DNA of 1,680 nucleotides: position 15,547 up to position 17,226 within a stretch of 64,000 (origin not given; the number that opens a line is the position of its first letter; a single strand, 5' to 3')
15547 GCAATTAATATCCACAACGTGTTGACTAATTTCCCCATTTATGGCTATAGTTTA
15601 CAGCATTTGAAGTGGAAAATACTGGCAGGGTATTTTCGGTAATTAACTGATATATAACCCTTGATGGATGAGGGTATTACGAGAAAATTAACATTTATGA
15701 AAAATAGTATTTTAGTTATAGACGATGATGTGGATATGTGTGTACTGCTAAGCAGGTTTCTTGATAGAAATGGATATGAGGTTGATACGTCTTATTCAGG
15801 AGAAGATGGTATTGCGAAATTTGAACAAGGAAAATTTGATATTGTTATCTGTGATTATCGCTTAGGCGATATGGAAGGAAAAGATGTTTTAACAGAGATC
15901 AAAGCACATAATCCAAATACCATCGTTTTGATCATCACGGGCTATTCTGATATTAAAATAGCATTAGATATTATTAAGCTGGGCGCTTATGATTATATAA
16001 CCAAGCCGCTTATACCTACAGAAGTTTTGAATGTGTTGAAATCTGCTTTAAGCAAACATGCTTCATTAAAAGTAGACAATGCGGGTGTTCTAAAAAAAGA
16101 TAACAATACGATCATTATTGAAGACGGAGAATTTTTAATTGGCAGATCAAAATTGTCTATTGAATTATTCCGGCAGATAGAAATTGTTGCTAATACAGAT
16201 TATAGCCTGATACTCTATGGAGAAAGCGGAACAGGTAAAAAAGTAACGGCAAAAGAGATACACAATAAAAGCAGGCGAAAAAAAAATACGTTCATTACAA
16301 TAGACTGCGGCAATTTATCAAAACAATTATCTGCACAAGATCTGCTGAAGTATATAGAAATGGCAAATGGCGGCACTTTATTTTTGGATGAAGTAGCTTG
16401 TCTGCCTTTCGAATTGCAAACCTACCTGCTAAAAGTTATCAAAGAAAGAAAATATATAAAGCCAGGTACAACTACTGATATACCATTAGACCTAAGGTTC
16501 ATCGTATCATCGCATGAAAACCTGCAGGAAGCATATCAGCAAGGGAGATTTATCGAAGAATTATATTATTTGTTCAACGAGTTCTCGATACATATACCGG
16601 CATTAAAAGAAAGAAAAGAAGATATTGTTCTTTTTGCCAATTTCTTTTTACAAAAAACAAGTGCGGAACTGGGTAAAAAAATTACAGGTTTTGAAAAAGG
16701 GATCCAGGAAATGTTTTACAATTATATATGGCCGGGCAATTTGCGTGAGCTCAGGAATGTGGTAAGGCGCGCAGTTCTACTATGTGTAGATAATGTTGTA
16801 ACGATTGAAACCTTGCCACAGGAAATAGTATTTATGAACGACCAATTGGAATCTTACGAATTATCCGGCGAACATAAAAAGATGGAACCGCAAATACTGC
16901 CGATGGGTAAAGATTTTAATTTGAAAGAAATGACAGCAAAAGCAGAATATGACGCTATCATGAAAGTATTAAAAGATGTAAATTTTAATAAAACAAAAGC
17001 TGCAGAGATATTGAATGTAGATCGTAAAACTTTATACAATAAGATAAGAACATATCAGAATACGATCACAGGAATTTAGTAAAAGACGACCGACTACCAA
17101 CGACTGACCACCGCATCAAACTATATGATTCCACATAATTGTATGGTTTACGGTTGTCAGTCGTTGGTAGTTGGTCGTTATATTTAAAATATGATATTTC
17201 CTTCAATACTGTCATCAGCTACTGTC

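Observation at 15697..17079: Degenerate NtrC paralog with no GAFTGA loop and no arginine fingers but a near-identical receiver and DNA-binding helix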

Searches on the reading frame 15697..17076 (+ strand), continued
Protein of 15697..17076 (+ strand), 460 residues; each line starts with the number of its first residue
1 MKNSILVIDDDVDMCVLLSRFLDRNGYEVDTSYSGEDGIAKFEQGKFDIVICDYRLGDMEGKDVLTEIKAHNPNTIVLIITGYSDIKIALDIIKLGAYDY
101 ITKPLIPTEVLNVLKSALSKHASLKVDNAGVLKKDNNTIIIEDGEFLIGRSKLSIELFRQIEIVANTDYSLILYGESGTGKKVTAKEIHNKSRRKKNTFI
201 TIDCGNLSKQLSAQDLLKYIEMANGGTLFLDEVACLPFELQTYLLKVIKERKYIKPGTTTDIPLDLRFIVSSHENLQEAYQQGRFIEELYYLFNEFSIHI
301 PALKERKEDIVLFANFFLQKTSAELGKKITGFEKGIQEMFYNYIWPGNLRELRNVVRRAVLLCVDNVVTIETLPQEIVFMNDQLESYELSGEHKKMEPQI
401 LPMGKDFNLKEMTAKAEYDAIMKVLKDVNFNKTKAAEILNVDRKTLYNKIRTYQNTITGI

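Call 57: fold_search(model_id=the predicted structure, library=pdb)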
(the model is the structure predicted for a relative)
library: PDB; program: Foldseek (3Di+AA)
matches with E <= 10: 1921; with E <= 0.001: 1098
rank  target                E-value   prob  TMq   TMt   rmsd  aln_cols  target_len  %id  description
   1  5m7p_A                3.1e-35  1.00  0.47  0.49  23.2       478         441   27  Crystal structure of NtrX from Brucella abortus in complex with ADP processed with the CrystalDirect automated mountin (released 2017-01-25)
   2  5m7n_A                2.3e-34  1.00  0.47  0.49  22.9       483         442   26  Crystal structure of NtrX from Brucella abortus in complex with ATP processed with the CrystalDirect automated mountin (released 2017-01-25)
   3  5m7p_B                2.7e-34  1.00  0.46  0.49  21.5       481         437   27  Crystal structure of NtrX from Brucella abortus in complex with ADP processed with the CrystalDirect automated mountin (released 2017-01-25)
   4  5m7n_B                3.2e-34  1.00  0.46  0.50  21.3       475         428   27  Crystal structure of NtrX from Brucella abortus in complex with ATP processed with the CrystalDirect automated mountin (released 2017-01-25)
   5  5m7o_B                6.1e-34  1.00  0.46  0.49  21.0       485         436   27  Crystal structure of NtrX from Brucella abortus processed with the CrystalDirect automated mounting and cryo-cooling t (released 2017-01-25)
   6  5m7o_A                8.7e-34  1.00  0.46  0.48  22.8       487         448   27  Crystal structure of NtrX from Brucella abortus processed with the CrystalDirect automated mounting and cryo-cooling t (released 2017-01-25)
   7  1ny5_A                1.4e-33  1.00  0.46  0.55  19.5       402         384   31  Crystal structure of sigm54 activator (AAA+ ATPase) in the inactive state (released 2003-11-11)
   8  1ny5_B                3.3e-33  1.00  0.47  0.56  19.2       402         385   31  Crystal structure of sigm54 activator (AAA+ ATPase) in the inactive state (released 2003-11-11)
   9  3dzd_A                4.9e-32  1.00  0.46  0.57  19.7       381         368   30  Crystal structure of sigma54 activator NTRC4 in the inactive state (released 2008-11-25)
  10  4l4u                  1.6e-31  1.00  0.45  0.53  19.7       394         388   32  Crystal structure of construct containing A. aeolicus NtrC1 receiver, central and DNA binding domains (released 2013-08-28)
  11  5ep0                  2.1e-30  1.00  0.46  0.56  18.4       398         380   30  Quorum-Sensing Signal Integrator LuxO - Receiver+Catalytic Domains (released 2016-04-20)
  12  7v2b_D                1.6e-26  1.00  0.46  0.56  23.7       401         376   26  Crystal Structure of VpsR display novel dimeric architecture and c-di-GMP binding: mechanistic implications in oligome (released 2022-04-06)
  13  8p53_C                1.7e-25  1.00  0.46  0.56  23.6       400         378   25  Cryo-EM structure of the c-di-GMP-free FleQ-FleN master regulator complex of P. aeruginosa (released 2023-12-13)
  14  8p53_D                2.0e-25  1.00  0.46  0.56  23.8       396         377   26  Cryo-EM structure of the c-di-GMP-free FleQ-FleN master regulator complex of P. aeruginosa (released 2023-12-13)
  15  8p53_E                2.3e-25  1.00  0.45  0.52  17.4       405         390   26  Cryo-EM structure of the c-di-GMP-free FleQ-FleN master regulator complex of P. aeruginosa (released 2023-12-13)
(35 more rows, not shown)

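Call 80: search_protein_families(library=ncbifam, proteins=[window:15697-17076:+], max_evalue=1e-10)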
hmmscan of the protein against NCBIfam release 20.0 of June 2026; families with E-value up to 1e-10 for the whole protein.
window:15697-17076:+ (460 aa): 58 families (the best 25 are shown)
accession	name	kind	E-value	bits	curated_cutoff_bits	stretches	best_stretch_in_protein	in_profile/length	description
NF008469.0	PRK11361.1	equivalog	3.8e-82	276.4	714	1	3-454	5-455/461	acetoacetate metabolism transcriptional regulator AtoC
TIGR01818.1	ntrC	equivalog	4.6e-80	269.6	558.6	1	5-451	1-461/463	nitrogen regulation protein NR(I)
TIGR02915.1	PEP_resp_reg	equivalog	1.1e-79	268.4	502.6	1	5-454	1-443/445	PEP-CTERM-box response regulator transcription factor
NF007689.0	PRK10365.1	equivalog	3.1e-78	263.5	760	1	4-450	7-439/441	sigma-54-dependent response regulator transcription factor ZraR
NF041946.1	LuxO_transreg_Vib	equivalog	2.8e-76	257.2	800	1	8-455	2-462/463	quorum-sensing sigma-54 dependent transcriptional regulator LuxO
NF051870.1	NAssimRespRegNtrX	equivalog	2.7e-72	244.1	600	1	4-452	3-449/452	nitrogen assimilation response regulator NtrX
NF041552.1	TF_PrdR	equivalog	3.3e-72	243.6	795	1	118-454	240-577/577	sigma-54 dependent transcriptional regulator PrdR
NF011695.0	PRK15115.1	equivalog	1.6e-70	238.1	763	1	4-378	8-383/445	two-component system response regulator GlrR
NF008176.1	PRK10923.1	equivalog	1.3e-65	221.9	620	1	3-451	4-464/469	nitrogen regulation protein NR(I)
NF003451.0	PRK05022.1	equivalog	8.5e-59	199.6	476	1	133-448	175-503/512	nitric oxide reductase transcriptional regulator NorR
NF038308.1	RNA_repair_RtcR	equivalog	1.2e-58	199.3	650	2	220-454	274-517/530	RNA repair transcriptional activator RtcR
NF049963.1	RespRegFlgRCampy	domain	9e-57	192.8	750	1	5-371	3-375/429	fla regulon two-component system response regulator FlgR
NF050807.1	TransRegFlbDCaul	equivalog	6.9e-56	190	750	1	34-455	32-440/454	sigma-54-dependent transcriptional regulator FlbD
NF047793.1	ResRegPgtA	equivalog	5.2e-54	183.7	650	1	3-387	6-369/414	two-component system response regulator PgtA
TIGR01817.1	nifA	equivalog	4.7e-53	180.8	528.85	1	145-454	196-528/534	nif-specific transcriptional activator NifA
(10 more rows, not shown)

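Call 86: search_protein_representatives(protein=window:15697-17076:+)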
Query: 460 residues. Proteins with E-value up to 0.001 (for the whole library): 430997; up to 1e-10: 136708; up to 1e-30: 34752. The best 150 are listed.
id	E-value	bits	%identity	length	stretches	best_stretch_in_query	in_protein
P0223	9.6e-134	463.0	52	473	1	1-456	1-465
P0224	1.3e-131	456.0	51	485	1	1-455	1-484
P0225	4.7e-119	414.6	49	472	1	1-452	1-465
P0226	1.2e-115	403.4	47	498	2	4-382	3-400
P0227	4.5e-112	391.6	44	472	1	4-454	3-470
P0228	2.3e-111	389.3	47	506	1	4-451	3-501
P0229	2.1e-110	386.1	53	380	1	1-378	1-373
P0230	1.5e-107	376.7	45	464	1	2-452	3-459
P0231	6.9e-107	374.5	45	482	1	4-454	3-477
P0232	3.5e-102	359.0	43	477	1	4-455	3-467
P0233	2.4e-101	356.2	44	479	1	4-454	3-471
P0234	3.2e-101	355.8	44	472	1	4-454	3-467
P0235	1.8e-100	353.4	46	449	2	223-455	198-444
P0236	2.3e-99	349.8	42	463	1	2-453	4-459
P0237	6.5e-96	338.4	44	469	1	2-453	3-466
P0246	4.1e-90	319.2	43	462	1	4-436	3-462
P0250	4.4e-88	312.6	44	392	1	4-382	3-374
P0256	3.5e-84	299.7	41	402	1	4-387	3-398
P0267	1.8e-80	287.5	40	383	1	4-379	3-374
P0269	3.7e-80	286.5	41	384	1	4-377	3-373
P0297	1.3e-73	264.9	39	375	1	17-371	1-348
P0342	1.0e-69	252.1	39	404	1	4-378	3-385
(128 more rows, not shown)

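Call 89: list_cluster_members(proteins=[P0223, P0229, P0233, P0246, P0250, P0256, P0267, P0269, P0297, P0342])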
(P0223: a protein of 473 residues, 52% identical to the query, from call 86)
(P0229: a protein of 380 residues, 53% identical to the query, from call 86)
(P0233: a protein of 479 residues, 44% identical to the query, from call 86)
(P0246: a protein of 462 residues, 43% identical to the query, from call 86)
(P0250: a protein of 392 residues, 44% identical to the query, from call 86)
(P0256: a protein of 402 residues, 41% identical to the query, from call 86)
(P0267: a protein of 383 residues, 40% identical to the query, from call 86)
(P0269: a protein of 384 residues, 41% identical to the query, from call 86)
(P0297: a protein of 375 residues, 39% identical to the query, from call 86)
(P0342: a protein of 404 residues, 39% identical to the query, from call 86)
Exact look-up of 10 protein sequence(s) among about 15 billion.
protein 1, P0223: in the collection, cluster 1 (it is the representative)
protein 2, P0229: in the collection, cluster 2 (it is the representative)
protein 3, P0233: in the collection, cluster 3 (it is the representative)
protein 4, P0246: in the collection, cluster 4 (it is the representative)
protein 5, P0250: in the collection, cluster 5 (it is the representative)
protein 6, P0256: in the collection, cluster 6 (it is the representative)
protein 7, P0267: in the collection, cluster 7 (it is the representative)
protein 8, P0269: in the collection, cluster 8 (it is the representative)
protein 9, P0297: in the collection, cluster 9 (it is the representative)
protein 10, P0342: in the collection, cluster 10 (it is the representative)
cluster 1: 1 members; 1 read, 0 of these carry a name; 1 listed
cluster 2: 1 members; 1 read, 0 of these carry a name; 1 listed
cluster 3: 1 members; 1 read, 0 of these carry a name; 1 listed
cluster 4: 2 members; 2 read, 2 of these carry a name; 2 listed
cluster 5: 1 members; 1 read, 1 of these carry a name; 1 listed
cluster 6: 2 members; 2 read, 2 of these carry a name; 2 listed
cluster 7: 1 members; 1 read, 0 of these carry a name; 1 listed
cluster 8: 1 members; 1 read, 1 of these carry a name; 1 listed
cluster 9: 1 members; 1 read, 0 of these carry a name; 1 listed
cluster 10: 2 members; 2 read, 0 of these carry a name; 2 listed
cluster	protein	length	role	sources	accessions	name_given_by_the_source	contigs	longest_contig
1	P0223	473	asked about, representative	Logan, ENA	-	-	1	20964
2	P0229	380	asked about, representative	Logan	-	-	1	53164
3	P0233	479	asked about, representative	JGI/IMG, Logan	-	-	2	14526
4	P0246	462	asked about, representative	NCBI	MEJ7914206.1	MAG: sigma-54 dependent transcriptional regulator, partial [Chitinophagaceae bacterium]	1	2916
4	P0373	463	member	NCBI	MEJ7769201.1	MAG: sigma-54 dependent transcriptional regulator, partial [Chitinophagaceae bacterium]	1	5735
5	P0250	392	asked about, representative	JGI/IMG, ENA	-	two-component system response regulator HydG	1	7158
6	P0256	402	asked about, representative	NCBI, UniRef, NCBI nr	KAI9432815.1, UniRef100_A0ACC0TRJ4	rteB, two-component system response regulator [Russula earlei] | RteB, two-component system response regulator n=1 Tax=Russula earlei TaxID=71964 ...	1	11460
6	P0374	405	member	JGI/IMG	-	two-component system response regulator HydG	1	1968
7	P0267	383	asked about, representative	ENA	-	-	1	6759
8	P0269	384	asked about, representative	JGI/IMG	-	two-component system, NtrC family, response regulator HydG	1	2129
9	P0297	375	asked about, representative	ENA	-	-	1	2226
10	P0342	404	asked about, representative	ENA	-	-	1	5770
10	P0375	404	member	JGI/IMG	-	-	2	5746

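Call 92: find_encoding_contigs(protein=P0229, flank=10000, max_places=1)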
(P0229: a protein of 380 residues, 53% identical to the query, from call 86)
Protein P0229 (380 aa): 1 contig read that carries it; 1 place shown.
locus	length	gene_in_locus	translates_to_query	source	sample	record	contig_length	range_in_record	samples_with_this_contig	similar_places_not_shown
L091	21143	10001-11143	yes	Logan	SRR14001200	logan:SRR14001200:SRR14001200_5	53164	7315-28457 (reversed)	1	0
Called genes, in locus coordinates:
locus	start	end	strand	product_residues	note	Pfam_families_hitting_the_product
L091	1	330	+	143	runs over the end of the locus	PF16242:Pyrid_ox_like (weak)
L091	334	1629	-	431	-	PF22807:TrAA12, PF23500:DUF7133, PF01436:NHL (faint), PF07995:GSDH, PF22807:TrAA12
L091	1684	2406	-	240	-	PF01904:DUF72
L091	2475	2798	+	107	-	PF20606:DUF6799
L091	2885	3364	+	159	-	PF01161:PBP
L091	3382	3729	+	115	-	-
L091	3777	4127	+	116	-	PF00072:Response_reg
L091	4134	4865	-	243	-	PF01149:Fapy_DNA_glyco (weak), PF06831:H2TH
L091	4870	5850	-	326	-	PF03631:Virul_fac_BrkB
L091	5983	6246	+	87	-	-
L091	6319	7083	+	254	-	PF02405:MlaE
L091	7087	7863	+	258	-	PF02463:SMC_N (weak), PF01695:IstB_IS21 (faint), PF00005:ABC_tran, PF13304:AAA_21 (faint)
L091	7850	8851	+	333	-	PF02470:MlaD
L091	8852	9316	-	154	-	PF00582:Usp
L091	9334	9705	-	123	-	PF00072:Response_reg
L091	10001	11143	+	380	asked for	PF00072:Response_reg, PF00158:Sigma54_activat, PF14532:Sigma54_activ_2, PF00158:Sigma54_activat, PF25601:AAA_lid_14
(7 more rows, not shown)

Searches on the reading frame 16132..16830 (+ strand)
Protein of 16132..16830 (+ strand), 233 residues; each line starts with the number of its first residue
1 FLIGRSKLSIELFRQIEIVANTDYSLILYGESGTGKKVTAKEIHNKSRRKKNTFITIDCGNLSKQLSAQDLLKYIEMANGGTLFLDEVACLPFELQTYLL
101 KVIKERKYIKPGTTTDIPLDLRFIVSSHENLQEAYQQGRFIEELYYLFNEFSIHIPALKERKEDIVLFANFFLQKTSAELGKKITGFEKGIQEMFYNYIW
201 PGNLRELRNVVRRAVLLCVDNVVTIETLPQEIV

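Call 67: search_solved_structures(query=window:16132-16830:+, max_evalue=1e-20, show_alignments=5)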
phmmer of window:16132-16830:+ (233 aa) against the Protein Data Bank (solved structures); distinct sequences matched with E-value up to 1e-20: 35.
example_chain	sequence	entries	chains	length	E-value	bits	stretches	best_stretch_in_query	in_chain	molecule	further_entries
1ny6_A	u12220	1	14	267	1e-44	156.1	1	10-218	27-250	transcriptional regulator (NtrC family)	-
4ly6_A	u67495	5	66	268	1e-44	156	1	10-218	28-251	Transcriptional regulator (NtrC family)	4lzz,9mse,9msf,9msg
4l4u_A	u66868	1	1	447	2.5e-44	154.7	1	10-218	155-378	Transcriptional regulator (NtrC family)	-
1ny5_A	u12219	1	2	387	3.2e-44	154.4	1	10-218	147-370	transcriptional regulator (NtrC family)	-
3m0e_A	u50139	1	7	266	6.1e-44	153.5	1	10-218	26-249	Transcriptional regulator (NtrC family)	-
1ojl_A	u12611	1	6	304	6.1e-43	150.2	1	2-230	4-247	TRANSCRIPTIONAL REGULATORY PROTEIN ZRAR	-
7ejw_C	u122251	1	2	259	8.8e-43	149.7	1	2-230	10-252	Transcriptional regulator FleQ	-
5exp_A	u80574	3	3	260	9e-43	149.7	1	2-230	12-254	Transcriptional regulator FleQ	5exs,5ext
6j7e_A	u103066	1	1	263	9.5e-43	149.6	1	2-230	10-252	Nitrogen assimilation regulatory protein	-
5ep1_A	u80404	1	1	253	1.1e-42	149.4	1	3-232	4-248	Putative repressor protein luxO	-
5ep2_A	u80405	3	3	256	1.1e-42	149.3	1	3-232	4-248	Putative repressor protein luxO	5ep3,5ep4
5exx_A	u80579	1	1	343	2.6e-42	148.1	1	2-231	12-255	Transcriptional regulator FleQ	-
8pb9_D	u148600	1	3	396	4.5e-42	147.4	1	2-230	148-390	Transcriptional regulator FleQ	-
26jl_A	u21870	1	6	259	5.5e-42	147.1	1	3-230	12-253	Flagellar regulatory protein A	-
5ep0_A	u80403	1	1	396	6.4e-42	146.9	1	3-232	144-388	Putative repressor protein luxO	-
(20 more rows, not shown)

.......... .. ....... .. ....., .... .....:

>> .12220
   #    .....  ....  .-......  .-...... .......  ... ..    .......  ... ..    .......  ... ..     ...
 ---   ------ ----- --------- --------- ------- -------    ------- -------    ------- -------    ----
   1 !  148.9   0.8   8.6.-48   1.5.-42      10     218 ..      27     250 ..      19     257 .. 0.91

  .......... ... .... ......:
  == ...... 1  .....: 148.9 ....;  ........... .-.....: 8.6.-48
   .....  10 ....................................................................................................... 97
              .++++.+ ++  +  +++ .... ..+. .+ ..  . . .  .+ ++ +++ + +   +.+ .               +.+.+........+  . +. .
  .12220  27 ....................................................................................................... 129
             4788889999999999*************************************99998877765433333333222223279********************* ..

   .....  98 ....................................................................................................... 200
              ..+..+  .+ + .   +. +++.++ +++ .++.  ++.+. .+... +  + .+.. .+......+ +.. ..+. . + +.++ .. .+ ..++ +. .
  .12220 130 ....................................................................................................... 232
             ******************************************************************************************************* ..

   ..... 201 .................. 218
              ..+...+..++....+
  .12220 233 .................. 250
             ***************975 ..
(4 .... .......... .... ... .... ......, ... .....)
